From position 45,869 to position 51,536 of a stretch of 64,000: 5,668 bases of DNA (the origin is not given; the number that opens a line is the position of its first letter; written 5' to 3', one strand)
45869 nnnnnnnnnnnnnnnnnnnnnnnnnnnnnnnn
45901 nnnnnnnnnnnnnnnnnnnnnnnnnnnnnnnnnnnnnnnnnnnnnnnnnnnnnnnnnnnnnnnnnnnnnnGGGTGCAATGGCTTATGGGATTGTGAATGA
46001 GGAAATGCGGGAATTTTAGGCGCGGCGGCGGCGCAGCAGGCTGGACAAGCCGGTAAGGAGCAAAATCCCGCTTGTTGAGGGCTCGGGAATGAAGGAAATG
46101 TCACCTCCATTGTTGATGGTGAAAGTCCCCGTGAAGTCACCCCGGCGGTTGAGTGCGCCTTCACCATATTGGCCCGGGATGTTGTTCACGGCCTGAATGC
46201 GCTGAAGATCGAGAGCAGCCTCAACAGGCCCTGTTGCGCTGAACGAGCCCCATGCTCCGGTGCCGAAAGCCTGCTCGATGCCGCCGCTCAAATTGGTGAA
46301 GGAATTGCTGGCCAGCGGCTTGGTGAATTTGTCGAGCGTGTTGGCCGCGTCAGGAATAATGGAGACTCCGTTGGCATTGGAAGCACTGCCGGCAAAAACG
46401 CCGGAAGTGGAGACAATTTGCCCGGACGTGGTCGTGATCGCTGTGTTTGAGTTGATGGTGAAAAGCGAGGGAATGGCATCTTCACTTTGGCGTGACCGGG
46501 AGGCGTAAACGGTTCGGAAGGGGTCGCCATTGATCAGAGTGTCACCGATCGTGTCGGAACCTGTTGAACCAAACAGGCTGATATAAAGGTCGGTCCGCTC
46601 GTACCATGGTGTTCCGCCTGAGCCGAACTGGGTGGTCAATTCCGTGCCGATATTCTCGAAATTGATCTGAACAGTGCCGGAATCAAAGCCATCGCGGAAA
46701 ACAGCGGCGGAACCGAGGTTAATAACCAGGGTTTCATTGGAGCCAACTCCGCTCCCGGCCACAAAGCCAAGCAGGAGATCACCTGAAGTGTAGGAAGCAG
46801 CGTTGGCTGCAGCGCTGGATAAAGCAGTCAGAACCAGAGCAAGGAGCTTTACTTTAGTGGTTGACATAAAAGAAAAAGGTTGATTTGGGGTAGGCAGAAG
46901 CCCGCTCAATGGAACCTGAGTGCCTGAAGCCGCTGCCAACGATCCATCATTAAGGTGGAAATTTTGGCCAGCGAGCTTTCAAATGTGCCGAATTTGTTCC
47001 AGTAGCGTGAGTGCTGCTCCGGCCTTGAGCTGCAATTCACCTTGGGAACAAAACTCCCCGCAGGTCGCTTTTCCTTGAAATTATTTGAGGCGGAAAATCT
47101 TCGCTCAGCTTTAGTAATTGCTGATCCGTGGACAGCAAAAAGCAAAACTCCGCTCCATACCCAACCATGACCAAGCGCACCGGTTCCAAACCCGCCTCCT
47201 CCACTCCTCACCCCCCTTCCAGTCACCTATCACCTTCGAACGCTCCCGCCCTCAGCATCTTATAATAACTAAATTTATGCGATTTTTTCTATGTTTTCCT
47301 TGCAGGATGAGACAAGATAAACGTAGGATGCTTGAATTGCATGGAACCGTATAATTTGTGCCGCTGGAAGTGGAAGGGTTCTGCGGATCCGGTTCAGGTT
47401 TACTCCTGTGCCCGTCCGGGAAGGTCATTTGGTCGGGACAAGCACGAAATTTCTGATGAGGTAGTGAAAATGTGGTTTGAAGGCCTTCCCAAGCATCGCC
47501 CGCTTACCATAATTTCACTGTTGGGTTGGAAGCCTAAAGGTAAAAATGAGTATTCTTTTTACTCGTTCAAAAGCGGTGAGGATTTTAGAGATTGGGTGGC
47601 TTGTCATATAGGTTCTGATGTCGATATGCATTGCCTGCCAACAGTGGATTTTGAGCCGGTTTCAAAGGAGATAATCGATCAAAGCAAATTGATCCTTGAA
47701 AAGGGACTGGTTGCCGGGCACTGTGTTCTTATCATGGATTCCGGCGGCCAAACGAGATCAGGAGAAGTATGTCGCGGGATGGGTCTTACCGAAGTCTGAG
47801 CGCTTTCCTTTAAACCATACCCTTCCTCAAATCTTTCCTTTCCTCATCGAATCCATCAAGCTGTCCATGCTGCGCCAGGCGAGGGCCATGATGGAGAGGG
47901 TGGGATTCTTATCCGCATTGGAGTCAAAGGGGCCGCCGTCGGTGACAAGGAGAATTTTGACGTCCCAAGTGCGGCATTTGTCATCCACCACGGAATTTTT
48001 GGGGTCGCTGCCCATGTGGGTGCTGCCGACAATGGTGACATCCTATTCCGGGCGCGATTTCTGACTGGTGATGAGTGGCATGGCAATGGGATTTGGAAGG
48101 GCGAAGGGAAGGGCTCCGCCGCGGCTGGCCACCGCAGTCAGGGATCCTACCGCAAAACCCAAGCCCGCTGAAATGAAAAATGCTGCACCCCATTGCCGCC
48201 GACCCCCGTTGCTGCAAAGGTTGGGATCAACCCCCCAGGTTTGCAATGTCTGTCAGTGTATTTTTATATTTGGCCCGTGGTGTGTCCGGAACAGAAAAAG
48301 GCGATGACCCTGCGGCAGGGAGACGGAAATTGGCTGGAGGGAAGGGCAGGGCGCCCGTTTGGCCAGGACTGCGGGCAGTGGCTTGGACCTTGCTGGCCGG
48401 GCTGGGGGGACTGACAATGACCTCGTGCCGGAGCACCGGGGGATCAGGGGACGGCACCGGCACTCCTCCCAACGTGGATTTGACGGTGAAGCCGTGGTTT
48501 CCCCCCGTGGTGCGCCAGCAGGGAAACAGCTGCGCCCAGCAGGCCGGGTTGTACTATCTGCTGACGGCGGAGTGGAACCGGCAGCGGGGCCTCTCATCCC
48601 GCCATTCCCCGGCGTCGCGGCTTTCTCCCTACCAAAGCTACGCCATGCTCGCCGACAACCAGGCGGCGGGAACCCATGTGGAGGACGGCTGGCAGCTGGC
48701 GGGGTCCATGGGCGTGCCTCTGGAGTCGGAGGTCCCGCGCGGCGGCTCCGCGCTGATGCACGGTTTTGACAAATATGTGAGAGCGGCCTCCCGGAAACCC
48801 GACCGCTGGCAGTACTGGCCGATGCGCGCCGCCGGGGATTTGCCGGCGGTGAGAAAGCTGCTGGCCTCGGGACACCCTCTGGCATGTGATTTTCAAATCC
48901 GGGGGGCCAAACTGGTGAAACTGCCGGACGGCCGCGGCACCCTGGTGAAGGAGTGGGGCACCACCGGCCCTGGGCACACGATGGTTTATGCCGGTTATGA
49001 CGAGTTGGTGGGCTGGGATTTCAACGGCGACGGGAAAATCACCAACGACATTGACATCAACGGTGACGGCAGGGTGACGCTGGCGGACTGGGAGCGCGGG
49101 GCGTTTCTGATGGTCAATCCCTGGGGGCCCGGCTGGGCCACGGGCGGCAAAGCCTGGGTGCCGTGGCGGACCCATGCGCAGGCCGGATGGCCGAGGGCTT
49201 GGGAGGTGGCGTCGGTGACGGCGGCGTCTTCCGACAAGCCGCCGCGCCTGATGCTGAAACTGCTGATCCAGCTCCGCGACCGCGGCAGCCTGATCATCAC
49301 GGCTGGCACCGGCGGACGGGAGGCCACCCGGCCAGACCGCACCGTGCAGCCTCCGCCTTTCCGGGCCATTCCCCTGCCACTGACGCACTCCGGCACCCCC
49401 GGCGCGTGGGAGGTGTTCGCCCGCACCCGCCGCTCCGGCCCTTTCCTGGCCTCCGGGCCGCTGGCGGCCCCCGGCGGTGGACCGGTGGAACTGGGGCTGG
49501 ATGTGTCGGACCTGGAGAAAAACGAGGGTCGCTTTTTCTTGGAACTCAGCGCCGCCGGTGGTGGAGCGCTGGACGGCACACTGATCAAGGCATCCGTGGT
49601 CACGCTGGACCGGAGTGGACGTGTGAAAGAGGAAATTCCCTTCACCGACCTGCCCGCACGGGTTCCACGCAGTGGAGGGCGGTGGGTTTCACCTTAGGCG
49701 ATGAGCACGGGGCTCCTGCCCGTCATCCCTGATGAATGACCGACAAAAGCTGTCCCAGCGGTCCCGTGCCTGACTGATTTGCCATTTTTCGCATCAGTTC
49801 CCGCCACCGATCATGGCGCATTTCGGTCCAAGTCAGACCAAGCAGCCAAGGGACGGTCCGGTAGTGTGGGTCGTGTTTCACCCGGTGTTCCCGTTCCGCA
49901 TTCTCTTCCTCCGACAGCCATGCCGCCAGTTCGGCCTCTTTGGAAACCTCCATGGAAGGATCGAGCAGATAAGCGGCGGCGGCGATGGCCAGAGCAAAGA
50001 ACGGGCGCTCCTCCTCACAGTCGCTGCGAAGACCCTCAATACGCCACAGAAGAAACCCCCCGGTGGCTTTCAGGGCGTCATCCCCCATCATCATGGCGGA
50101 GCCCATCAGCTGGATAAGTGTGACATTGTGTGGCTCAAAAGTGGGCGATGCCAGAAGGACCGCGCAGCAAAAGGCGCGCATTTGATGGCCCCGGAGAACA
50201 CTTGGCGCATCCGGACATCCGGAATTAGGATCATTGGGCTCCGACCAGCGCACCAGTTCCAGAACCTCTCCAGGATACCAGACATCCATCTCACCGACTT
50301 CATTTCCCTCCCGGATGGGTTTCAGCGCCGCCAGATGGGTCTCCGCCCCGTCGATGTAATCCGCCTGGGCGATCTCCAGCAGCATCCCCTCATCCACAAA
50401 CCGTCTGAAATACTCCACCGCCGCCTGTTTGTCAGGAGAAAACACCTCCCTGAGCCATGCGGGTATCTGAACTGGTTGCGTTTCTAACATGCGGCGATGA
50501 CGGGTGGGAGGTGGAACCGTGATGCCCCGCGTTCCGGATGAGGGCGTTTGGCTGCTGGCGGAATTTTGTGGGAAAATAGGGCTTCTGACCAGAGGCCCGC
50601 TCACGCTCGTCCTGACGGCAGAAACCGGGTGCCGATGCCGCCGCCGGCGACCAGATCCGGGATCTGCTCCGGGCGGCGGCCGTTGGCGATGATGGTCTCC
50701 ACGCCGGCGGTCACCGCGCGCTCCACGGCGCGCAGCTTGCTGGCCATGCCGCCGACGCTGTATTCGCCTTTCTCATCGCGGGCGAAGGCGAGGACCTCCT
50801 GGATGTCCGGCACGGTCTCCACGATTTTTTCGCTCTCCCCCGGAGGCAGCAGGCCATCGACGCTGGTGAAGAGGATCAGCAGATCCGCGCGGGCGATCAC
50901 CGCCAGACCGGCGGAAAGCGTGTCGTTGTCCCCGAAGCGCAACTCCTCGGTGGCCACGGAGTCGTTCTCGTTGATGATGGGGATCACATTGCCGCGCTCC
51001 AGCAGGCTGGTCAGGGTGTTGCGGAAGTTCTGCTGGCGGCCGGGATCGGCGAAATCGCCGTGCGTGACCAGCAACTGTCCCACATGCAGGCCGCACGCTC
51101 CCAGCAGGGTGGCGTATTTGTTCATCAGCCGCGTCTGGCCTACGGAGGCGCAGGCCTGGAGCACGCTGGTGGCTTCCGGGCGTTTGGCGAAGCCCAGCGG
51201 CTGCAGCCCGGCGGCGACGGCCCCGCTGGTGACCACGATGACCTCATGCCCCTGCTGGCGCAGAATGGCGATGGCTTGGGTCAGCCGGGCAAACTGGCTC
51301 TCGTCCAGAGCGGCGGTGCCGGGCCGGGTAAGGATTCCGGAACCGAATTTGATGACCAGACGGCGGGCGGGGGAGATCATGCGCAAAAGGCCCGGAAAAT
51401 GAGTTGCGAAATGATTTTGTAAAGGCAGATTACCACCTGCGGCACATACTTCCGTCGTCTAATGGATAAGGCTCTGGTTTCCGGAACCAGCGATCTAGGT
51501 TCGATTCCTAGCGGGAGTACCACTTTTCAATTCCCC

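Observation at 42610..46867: Four-gene surface cassette: paralogous domain with alternative C-terminal ends flanking a PstS-fold protein, convergent on the giant exoprotein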

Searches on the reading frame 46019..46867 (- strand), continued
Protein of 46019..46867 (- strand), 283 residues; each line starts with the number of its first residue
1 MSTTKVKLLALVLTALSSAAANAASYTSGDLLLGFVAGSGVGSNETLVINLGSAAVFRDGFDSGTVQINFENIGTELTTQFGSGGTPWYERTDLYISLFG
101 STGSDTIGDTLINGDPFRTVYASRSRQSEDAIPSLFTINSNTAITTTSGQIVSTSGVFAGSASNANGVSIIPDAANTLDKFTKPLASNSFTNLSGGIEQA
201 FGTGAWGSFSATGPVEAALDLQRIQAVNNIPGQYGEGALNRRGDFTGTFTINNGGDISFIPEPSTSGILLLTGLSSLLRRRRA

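Call 73: fold_search(model_id=the predicted structure, library=viral)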
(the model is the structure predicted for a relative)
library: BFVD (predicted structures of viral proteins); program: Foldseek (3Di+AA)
matches with E <= 10: 157; with E <= 0.001: 0
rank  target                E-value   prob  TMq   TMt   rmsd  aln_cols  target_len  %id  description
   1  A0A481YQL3            3.9e-01  0.02  0.10  0.13  16.7       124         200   18  Uncharacterized protein [Marseillevirus LCMAC101]
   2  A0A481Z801            4.7e-01  0.01  0.10  0.05  25.3       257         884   10  YlqD protein [Pithovirus LCPAC202]
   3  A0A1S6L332            5.4e-01  0.10  0.12  0.06  12.2       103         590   12  KTSC and Metallopeptidase-like N-terminal fusion domain-containing protein [Erwinia phage vB_EamM_Yoloswag]
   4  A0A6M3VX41            6.1e-01  0.02  0.13  0.14  20.4       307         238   12  Virus coat protein VP3 [Pyrobaculum spherical virus 2]
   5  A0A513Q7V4            6.5e-01  0.02  0.12  0.10  19.6       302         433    9  ORF1a (Fragment) [Porcine astrovirus 1]
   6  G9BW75                7.8e-01  0.01  0.09  0.09  25.4       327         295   12  (no name in the UniProt tables at hand)
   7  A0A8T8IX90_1          1.0e+00  0.01  0.09  0.04  25.4       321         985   10  (no name in the UniProt tables at hand)
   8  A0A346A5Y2            1.1e+00  0.00  0.08  0.05  23.8       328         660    8  (no name in the UniProt tables at hand)
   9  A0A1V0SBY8            1.1e+00  0.01  0.08  0.10  15.3       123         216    9  Uncharacterized protein [Catovirus CTV1]
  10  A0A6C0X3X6            1.2e+00  0.02  0.11  0.08  18.0       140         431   10  (no name in the UniProt tables at hand)
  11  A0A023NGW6            1.3e+00  0.05  0.11  0.09   9.8        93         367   13  (no name in the UniProt tables at hand)
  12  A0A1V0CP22            1.5e+00  0.01  0.12  0.18  16.8       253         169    9  (no name in the UniProt tables at hand)
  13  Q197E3                1.5e+00  0.01  0.11  0.11  21.7       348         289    9  Uncharacterized protein 017R [Invertebrate iridescent virus 3]
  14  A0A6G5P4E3            1.5e+00  0.00  0.10  0.06  21.2       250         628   13  Uncharacterized protein [Edwardsiella phage ETP-1]
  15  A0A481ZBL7            1.6e+00  0.07  0.09  0.09  10.9        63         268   13  Uncharacterized protein [Pithovirus LCPAC403]
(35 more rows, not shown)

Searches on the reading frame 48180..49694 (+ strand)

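Call 20: search_protein_families(library=pfam, proteins=[window:48180-49694:+], max_evalue=0.01)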
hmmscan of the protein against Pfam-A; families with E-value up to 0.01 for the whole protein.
window:48180-49694:+ (505 aa): 1 family
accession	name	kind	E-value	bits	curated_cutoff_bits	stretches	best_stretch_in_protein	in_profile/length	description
PF13202.12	EF-hand_5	-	0.0036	17.2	25.9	0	290-306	7-23/25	EF hand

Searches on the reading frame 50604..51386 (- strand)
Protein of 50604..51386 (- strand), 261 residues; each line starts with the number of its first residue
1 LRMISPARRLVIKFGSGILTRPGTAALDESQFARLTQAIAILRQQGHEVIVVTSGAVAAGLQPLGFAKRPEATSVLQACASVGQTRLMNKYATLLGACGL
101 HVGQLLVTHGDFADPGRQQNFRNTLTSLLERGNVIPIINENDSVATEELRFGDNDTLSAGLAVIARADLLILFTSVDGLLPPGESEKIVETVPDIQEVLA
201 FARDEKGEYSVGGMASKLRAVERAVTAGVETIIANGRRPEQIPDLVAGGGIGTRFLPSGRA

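Call 40: search_protein_families(library=pfam, proteins=[window:50604-51386:-], max_evalue=0.001)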
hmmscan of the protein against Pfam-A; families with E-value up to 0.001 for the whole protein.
window:50604-51386:- (261 aa): 1 family
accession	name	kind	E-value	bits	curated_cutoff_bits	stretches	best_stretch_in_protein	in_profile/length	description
PF00696.33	AA_kinase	-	8.1e-37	127.6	24.9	1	9-235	2-234/234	Amino acid kinase family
